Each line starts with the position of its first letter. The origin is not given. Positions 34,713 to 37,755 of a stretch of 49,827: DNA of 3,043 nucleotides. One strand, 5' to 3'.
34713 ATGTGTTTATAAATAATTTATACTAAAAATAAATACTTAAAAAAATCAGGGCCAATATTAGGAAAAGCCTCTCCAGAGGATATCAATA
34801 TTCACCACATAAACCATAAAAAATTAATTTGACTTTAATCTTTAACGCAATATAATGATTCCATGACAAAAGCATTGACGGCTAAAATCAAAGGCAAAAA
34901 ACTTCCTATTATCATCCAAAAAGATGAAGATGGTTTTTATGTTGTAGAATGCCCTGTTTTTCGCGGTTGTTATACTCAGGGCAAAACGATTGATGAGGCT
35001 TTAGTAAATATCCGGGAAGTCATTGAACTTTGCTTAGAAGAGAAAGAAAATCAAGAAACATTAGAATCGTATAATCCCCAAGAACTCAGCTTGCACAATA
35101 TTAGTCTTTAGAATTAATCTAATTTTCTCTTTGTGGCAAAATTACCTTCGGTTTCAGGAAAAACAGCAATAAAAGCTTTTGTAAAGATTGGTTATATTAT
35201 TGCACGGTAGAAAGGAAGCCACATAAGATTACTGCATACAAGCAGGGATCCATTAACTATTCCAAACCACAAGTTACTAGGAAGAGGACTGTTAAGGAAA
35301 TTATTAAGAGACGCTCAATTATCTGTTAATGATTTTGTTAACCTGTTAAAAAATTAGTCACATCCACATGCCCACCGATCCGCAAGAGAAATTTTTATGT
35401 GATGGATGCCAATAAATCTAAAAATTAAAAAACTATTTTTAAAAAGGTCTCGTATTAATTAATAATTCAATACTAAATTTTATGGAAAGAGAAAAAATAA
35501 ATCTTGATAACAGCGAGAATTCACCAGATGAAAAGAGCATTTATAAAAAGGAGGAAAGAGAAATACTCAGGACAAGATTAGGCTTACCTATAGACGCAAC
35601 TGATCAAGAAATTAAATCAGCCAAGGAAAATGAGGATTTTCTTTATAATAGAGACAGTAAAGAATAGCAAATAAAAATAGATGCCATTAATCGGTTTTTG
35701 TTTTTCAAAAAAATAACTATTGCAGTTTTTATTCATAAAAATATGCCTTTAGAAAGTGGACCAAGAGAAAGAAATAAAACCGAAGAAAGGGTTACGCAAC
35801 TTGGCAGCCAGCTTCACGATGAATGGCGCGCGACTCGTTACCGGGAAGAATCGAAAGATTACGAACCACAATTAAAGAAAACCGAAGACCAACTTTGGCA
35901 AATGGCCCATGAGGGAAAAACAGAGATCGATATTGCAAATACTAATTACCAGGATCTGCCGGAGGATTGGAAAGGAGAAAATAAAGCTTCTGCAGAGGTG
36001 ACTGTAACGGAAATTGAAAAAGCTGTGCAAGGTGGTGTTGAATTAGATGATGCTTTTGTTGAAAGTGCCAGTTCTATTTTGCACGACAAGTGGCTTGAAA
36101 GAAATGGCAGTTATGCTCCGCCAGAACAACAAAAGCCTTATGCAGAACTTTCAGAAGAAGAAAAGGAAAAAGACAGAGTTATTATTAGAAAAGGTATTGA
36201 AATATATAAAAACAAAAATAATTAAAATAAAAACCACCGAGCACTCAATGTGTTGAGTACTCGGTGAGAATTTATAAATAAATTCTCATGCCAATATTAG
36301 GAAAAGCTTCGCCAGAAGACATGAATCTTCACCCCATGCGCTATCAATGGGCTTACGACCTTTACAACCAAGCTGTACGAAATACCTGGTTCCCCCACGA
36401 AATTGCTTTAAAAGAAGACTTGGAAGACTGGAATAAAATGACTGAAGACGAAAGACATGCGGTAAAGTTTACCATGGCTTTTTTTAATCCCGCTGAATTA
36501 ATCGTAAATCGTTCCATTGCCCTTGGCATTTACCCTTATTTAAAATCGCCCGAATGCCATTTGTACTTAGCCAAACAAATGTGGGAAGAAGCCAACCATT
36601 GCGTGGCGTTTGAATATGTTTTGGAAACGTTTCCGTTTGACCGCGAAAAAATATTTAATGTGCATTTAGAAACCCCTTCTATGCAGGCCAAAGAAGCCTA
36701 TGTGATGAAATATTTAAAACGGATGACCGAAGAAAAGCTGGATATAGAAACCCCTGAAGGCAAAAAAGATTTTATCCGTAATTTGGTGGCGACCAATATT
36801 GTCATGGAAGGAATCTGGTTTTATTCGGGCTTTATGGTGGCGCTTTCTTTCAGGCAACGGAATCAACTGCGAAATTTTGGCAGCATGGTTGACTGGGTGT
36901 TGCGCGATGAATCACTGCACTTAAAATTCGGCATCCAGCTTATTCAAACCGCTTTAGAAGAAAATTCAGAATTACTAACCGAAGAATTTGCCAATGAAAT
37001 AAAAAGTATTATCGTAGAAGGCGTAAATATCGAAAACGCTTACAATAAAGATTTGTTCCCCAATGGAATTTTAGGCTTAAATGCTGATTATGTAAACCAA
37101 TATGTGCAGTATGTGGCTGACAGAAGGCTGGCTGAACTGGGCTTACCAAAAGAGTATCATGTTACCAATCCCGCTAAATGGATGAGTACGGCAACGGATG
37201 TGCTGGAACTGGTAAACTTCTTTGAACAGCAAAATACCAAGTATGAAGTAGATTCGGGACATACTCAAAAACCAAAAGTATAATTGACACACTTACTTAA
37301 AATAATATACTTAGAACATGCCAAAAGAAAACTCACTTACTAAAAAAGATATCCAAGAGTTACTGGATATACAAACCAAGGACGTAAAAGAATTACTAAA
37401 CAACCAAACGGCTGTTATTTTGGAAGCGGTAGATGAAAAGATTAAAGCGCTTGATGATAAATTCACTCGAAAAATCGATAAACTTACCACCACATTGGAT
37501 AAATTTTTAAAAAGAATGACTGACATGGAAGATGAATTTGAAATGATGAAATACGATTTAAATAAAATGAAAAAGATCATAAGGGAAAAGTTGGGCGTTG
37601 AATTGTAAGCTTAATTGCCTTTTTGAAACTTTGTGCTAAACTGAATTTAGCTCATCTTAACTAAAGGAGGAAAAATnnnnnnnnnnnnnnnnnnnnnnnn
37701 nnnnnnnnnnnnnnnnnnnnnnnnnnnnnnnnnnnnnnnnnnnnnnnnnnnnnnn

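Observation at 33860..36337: Mosaic nrdA-nrdB spacer: decayed copies of the nrdA 3' end and nrdB 5' end bracket a hicBA cassette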

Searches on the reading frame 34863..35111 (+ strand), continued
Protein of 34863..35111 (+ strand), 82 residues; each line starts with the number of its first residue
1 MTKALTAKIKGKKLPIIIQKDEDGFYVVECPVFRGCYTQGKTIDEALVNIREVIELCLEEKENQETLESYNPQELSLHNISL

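Call 72: find_related_loci(query=A1, collection=genome_contigs, flank=6000)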
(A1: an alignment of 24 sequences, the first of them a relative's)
Query A1 (82 aa) in genome_contigs; peptide patterns used: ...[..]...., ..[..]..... (x = any residue, [..] = any of these).
573 stretches matched a pattern; 548 encode a relative of the query (tblastn E <= 1e-3); the best 80 are kept; 80 distinct loci.
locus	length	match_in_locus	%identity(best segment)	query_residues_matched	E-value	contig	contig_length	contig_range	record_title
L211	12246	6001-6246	88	1-82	1e-45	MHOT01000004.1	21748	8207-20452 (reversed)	MAG: Candidatus Staskawiczbacteria bacterium RIFCSPHIGHO2_02_FULL_42_22 rifcsphigho2_02_scaffold_13465, whole genome sho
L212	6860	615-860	85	1-82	4e-45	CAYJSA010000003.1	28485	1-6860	MAG TPA_asm: uncultured Candidatus Saccharibacteria bacterium isolate ERP125453_co1_163 genome assembly, contig: NODE_14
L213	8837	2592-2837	79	1-82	2e-42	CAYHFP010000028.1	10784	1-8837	MAG TPA_asm: uncultured Candidatus Saccharibacteria bacterium isolate ERP119705_co12_151 genome assembly, contig: NODE_7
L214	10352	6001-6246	79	1-82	1e-41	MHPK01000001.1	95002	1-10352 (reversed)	MAG: Candidatus Staskawiczbacteria bacterium RIFOXYB1_FULL_38_37 rifoxyb1_full_scaffold_116, whole genome shotgun sequen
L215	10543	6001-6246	79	1-82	2e-41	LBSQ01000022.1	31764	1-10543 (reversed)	MAG: Parcubacteria group bacterium GW2011_GWA2_37_10 US35_C0022, whole genome shotgun sequence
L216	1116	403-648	74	1-82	3e-42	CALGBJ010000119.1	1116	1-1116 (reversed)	MAG TPA_asm: uncultured bacterium isolate SRR6823441_bin.30_CONCOCT_v1.1_MAG genome assembly, contig: ERZ658560.164789,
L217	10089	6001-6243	79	1-82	2e-40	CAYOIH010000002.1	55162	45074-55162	MAG TPA_asm: uncultured Candidatus Saccharibacteria bacterium isolate SRP178699_co1_594 genome assembly, contig: NODE_49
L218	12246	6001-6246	74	1-82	2e-40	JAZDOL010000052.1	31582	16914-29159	MAG: bacterium isolate MEGAHIT-group-0.771 k141_10186164, whole genome shotgun sequence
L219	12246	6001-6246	73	1-82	8e-40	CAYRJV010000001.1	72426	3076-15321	MAG TPA_asm: uncultured Candidatus Saccharibacteria bacterium isolate SRP098346_co1_407 genome assembly, contig: NODE_10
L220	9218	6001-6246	74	1-82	6e-40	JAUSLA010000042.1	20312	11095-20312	MAG: bacterium isolate E14_metabat.bin.93 E14_k141_344017, whole genome shotgun sequence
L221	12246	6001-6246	76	1-82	1e-39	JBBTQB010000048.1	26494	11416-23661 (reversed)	MAG: Patescibacteria group bacterium isolate H51-bin038_1 H51_bin038_1_000000000048, whole genome shotgun sequence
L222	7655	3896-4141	73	1-82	3e-39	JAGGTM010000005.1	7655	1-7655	MAG: bacterium isolate AUK048 PB_MBMC_002_c_000000000034, whole genome shotgun sequence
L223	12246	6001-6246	72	1-82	2e-39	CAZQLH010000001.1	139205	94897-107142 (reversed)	MAG TPA_asm: uncultured Candidatus Saccharibacteria bacterium isolate SRP077602_co6_254 genome assembly, contig: NODE_93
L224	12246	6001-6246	72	1-82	4e-39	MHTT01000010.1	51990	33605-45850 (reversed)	MAG: Candidatus Wildermuthbacteria bacterium RIFCSPHIGHO2_01_FULL_49_22b rifcsphigho2_01_scaffold_1768, whole genome sho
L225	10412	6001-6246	70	1-82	1e-38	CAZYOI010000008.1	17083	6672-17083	MAG TPA_asm: uncultured Candidatus Saccharibacteria bacterium isolate SRP141376_co1_120 genome assembly, contig: NODE_68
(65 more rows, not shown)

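Call 78: find_encoding_contigs(protein=P0133, flank=6000, max_places=2)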
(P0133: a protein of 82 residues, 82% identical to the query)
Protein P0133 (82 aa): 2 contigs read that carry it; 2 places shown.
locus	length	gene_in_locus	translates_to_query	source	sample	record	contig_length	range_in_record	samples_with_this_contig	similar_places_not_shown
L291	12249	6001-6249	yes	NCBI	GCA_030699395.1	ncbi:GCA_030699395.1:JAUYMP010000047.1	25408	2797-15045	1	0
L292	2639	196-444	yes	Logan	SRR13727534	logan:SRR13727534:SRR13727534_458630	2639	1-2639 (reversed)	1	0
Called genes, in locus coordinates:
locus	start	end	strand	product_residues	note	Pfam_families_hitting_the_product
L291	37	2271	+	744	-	PF00982:Glyco_transf_20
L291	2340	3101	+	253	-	PF04402:SIMPL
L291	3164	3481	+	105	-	PF11969:DcpS_C, PF01230:HIT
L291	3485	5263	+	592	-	PF01807:Zn_ribbon_DnaG, PF08275:DNAG_N, PF01751:Toprim, PF13155:Toprim_2, PF13662:Toprim_4, PF10410:DnaB_bind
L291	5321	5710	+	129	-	PF02452:PemK_toxin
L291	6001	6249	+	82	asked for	PF15919:HicB_lk_antitox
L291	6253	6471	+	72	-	PF07927:HicA_toxin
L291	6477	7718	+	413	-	PF03979:Sigma70_r1_1, PF00140:Sigma70_r1_2, PF04542:Sigma70_r2, PF04539:Sigma70_r3, PF04545:Sigma70_r4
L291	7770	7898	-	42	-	-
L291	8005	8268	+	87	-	PF04026:SpoVG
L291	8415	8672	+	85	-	PF02201:SWIB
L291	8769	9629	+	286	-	PF21088:MS_channel_1st (weak), PF00924:MS_channel_2nd, PF21082:MS_channel_3rd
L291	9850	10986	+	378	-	PF13439:Glyco_transf_4, PF00534:Glycos_transf_1, PF13692:Glyco_trans_1_4, PF20706:GT4-conflict (weak)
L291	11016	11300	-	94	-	-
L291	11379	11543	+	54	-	-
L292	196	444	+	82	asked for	PF15919:HicB_lk_antitox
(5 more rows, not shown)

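Call 79: find_encoding_contigs(protein=P0139, flank=3000, max_places=2)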
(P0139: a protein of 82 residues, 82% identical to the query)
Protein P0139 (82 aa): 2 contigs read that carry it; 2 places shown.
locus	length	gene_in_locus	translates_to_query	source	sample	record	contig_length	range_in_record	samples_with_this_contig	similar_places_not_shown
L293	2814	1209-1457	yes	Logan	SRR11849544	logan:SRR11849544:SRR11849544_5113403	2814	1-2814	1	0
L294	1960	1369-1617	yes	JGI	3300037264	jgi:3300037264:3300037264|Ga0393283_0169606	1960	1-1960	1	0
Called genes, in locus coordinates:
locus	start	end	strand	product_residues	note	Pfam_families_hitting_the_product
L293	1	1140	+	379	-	?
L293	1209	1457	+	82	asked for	PF15919:HicB_lk_antitox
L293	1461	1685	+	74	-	PF07927:HicA_toxin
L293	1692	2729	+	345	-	PF05697:Trigger_N, PF05698:Trigger_C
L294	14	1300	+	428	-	PF03030:H_PPase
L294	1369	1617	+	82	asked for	PF15919:HicB_lk_antitox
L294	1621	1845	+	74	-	PF07927:HicA_toxin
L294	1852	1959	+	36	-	?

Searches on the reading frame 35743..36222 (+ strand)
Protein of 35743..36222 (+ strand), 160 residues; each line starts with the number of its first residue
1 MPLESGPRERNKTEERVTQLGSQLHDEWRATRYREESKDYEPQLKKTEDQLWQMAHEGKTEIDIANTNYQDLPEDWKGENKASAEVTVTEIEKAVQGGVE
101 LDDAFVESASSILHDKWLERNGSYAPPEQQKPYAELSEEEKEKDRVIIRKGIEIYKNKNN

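Call 8: search_protein_families(library=pfam, proteins=[window:35743-36222:+], max_evalue=0.01)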
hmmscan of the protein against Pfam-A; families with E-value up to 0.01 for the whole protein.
window:35743-36222:+ (160 aa): 0 families

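Call 32: search_protein_families(library=pfam, proteins=[window:35743-36222:+], max_evalue=5)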
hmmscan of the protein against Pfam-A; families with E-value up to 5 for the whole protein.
window:35743-36222:+ (160 aa): 2 families
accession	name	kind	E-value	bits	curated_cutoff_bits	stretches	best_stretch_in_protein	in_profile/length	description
PF02026.21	RyR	-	0.014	16.1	27.4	1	131-152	58-79/91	RyR domain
PF05936.17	T6SS_VasE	-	0.015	14.6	23.4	1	12-119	91-185/429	Bacterial Type VI secretion, VC_A0110, EvfL, ImpJ, VasE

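Call 33: search_protein_families(library=padloc, proteins=[window:35743-36222:+], max_evalue=0.1)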
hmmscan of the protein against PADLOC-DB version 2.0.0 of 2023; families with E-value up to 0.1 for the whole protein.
window:35743-36222:+ (160 aa): 0 families

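Call 43: find_homologous_proteins(query=window:35743-36222:+, max_evalue=0.001)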
Query window:35743-36222:+ (160 aa): 211 proteins with E <= 0.001 among 250 candidates; the best 120 are listed.
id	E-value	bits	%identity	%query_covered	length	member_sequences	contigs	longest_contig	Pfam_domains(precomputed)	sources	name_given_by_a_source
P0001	4.6e-99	347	100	100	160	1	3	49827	-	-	-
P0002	2.5e-78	279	80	99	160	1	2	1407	-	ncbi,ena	-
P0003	3.0e-75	269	79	99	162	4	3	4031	-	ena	-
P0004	4.6e-63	230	70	93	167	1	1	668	-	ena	-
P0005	6.7e-63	229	65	99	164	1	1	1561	-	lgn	-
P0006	1.1e-62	229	71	91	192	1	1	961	-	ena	-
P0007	1.7e-62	228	68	94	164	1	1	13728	-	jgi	-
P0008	2.0e-62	228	65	99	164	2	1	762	-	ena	-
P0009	2.2e-62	228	71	91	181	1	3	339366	-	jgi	jgi:hypothetical protein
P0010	2.5e-62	227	67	94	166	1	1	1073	-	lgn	-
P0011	1.5e-61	225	65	93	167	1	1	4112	-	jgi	jgi:hypothetical protein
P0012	1.7e-61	225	68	93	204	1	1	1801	-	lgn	-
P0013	2.1e-61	224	68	93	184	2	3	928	-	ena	-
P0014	3.6e-61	224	68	93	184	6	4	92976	-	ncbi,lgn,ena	-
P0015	1.1e-60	222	68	89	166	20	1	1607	-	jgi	-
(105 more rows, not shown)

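Call 45: find_encoding_contigs(protein=P0003, flank=4000, max_places=3)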
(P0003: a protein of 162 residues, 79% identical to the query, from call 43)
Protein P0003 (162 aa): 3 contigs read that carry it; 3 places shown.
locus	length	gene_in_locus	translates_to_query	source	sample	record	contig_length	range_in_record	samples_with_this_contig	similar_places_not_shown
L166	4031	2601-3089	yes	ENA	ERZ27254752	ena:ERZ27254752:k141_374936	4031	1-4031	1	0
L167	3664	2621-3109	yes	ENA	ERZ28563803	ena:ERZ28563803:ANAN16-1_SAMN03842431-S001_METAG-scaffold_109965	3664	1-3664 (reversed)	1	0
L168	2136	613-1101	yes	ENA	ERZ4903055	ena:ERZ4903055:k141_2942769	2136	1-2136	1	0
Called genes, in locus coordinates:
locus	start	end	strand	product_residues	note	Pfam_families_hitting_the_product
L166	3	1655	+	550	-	?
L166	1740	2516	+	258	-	-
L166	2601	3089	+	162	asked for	-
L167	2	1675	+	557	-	?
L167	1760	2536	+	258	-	-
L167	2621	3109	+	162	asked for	-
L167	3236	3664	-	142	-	?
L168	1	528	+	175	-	?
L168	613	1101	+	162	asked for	-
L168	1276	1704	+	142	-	PF15891:Nuc_deoxyri_tr2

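Call 46: find_encoding_contigs(protein=P0007, flank=4000, max_places=2)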
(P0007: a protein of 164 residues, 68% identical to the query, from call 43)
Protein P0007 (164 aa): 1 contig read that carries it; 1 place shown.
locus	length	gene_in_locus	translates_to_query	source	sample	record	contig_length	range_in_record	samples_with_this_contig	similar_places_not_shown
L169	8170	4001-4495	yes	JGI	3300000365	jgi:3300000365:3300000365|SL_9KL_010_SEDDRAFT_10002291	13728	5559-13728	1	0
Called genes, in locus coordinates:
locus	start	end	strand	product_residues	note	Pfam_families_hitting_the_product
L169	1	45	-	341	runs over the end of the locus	PF13439:Glyco_transf_4, PF13579:Glyco_trans_4_4 (weak), PF00534:Glycos_transf_1, PF13692:Glyco_trans_1_4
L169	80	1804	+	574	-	PF01807:Zn_ribbon_DnaG, PF08275:DNAG_N, PF01751:Toprim, PF13155:Toprim_2, PF13362:Toprim_3, PF13662:Toprim_4, PF10410:DnaB_bind (weak)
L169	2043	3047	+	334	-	PF03979:Sigma70_r1_1 (weak), PF00140:Sigma70_r1_2, PF04542:Sigma70_r2, PF04539:Sigma70_r3, PF04545:Sigma70_r4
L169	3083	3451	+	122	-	PF05635:23S_rRNA_IVP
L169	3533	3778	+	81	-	PF01541:GIY-YIG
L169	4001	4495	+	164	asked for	-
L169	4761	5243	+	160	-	-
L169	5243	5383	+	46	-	-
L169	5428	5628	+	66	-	-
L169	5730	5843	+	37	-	-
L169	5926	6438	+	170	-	PF04525:LOR, PF23728:Tubby_C_like (faint)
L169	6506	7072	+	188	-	PF00072:Response_reg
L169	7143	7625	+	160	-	-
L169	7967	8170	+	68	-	?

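Call 47: find_encoding_contigs(protein=P0014, flank=4000, max_places=2)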
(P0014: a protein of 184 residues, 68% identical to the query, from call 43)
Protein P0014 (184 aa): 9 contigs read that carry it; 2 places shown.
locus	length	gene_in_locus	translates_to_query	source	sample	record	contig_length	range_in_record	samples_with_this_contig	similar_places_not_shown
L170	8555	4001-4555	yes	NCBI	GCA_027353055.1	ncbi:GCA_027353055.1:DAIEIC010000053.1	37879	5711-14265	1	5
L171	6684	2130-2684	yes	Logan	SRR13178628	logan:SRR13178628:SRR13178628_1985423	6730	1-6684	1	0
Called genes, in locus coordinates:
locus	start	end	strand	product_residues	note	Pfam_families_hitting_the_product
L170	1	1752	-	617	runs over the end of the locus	-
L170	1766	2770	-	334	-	PF02195:ParB_N, PF17762:HTH_ParB, PF23552:ParB_C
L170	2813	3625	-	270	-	PF00142:Fer4_NifH (weak), PF01656:CbiA, PF02374:ArsA_ATPase (weak), PF06564:CBP_BcsQ, PF09140:MipZ (faint), PF10609:ParA, PF13614:AAA_31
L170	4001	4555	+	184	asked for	-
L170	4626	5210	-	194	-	PF01569:PAP2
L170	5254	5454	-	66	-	PF01084:Ribosomal_S18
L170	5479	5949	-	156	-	PF00436:SSB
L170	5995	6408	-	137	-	PF01250:Ribosomal_S6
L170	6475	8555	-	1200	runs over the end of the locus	PF04997:RNA_pol_Rpb1_1, PF00623:RNA_pol_Rpb1_2, PF04983:RNA_pol_Rpb1_3, PF05000:RNA_pol_Rpb1_4 (faint), PF04998:RNA_pol_Rpb1_5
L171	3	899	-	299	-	?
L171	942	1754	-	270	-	PF00142:Fer4_NifH (weak), PF01656:CbiA, PF02374:ArsA_ATPase (weak), PF06564:CBP_BcsQ, PF09140:MipZ (faint), PF10609:ParA, PF13614:AAA_31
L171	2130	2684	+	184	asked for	-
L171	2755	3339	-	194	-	PF01569:PAP2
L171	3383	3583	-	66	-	PF01084:Ribosomal_S18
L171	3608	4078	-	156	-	PF00436:SSB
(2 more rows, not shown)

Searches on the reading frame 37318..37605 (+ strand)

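Call 8: search_protein_families(library=pfam, proteins=[window:37318-37605:+], max_evalue=0.01)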
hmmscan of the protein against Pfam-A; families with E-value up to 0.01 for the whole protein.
window:37318-37605:+ (96 aa): 4 families
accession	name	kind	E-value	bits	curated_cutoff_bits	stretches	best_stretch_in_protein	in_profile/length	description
PF01442.23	Apolipoprotein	-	0.0012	19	90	1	12-69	126-183/190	Apolipoprotein A1/A4/E domain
PF07889.17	DUF1664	-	0.0021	18.6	34.6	1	32-89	47-104/124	Protein of unknown function (DUF1664)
PF04513.17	Baculo_PEP_C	-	0.0023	18.4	38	1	17-85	24-91/140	Baculovirus polyhedron envelope protein, PEP, C terminus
PF07464.16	ApoLp-III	-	0.0026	18.3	36.3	1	8-77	7-77/146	Apolipophorin-III precursor (apoLp-III)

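Call 33: search_protein_families(library=padloc, proteins=[window:37318-37605:+], max_evalue=0.1)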
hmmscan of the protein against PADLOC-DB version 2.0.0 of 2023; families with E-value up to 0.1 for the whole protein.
window:37318-37605:+ (96 aa): 7 families
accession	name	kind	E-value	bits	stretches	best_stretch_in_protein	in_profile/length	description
PDLC03443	REase_II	-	0.0071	13.9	1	10-81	236-305/342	Type II restriction enzyme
PDLC03841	LeoBC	-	0.011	12.8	1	9-90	514-593/601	-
PDLC02952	RT_VI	-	0.012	12.9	1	5-79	5-73/279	-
PDLC02709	PbeC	-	0.013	12.1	1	10-89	394-475/661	PbeC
PDLC03842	LeoB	-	0.014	12.3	1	9-80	495-566/568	-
PDLC02333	AbiTi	-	0.048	11.9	1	18-87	24-93/114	AbiTi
PDLC00025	DruG2|DruG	-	0.075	9.6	1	13-88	350-424/704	Unknown function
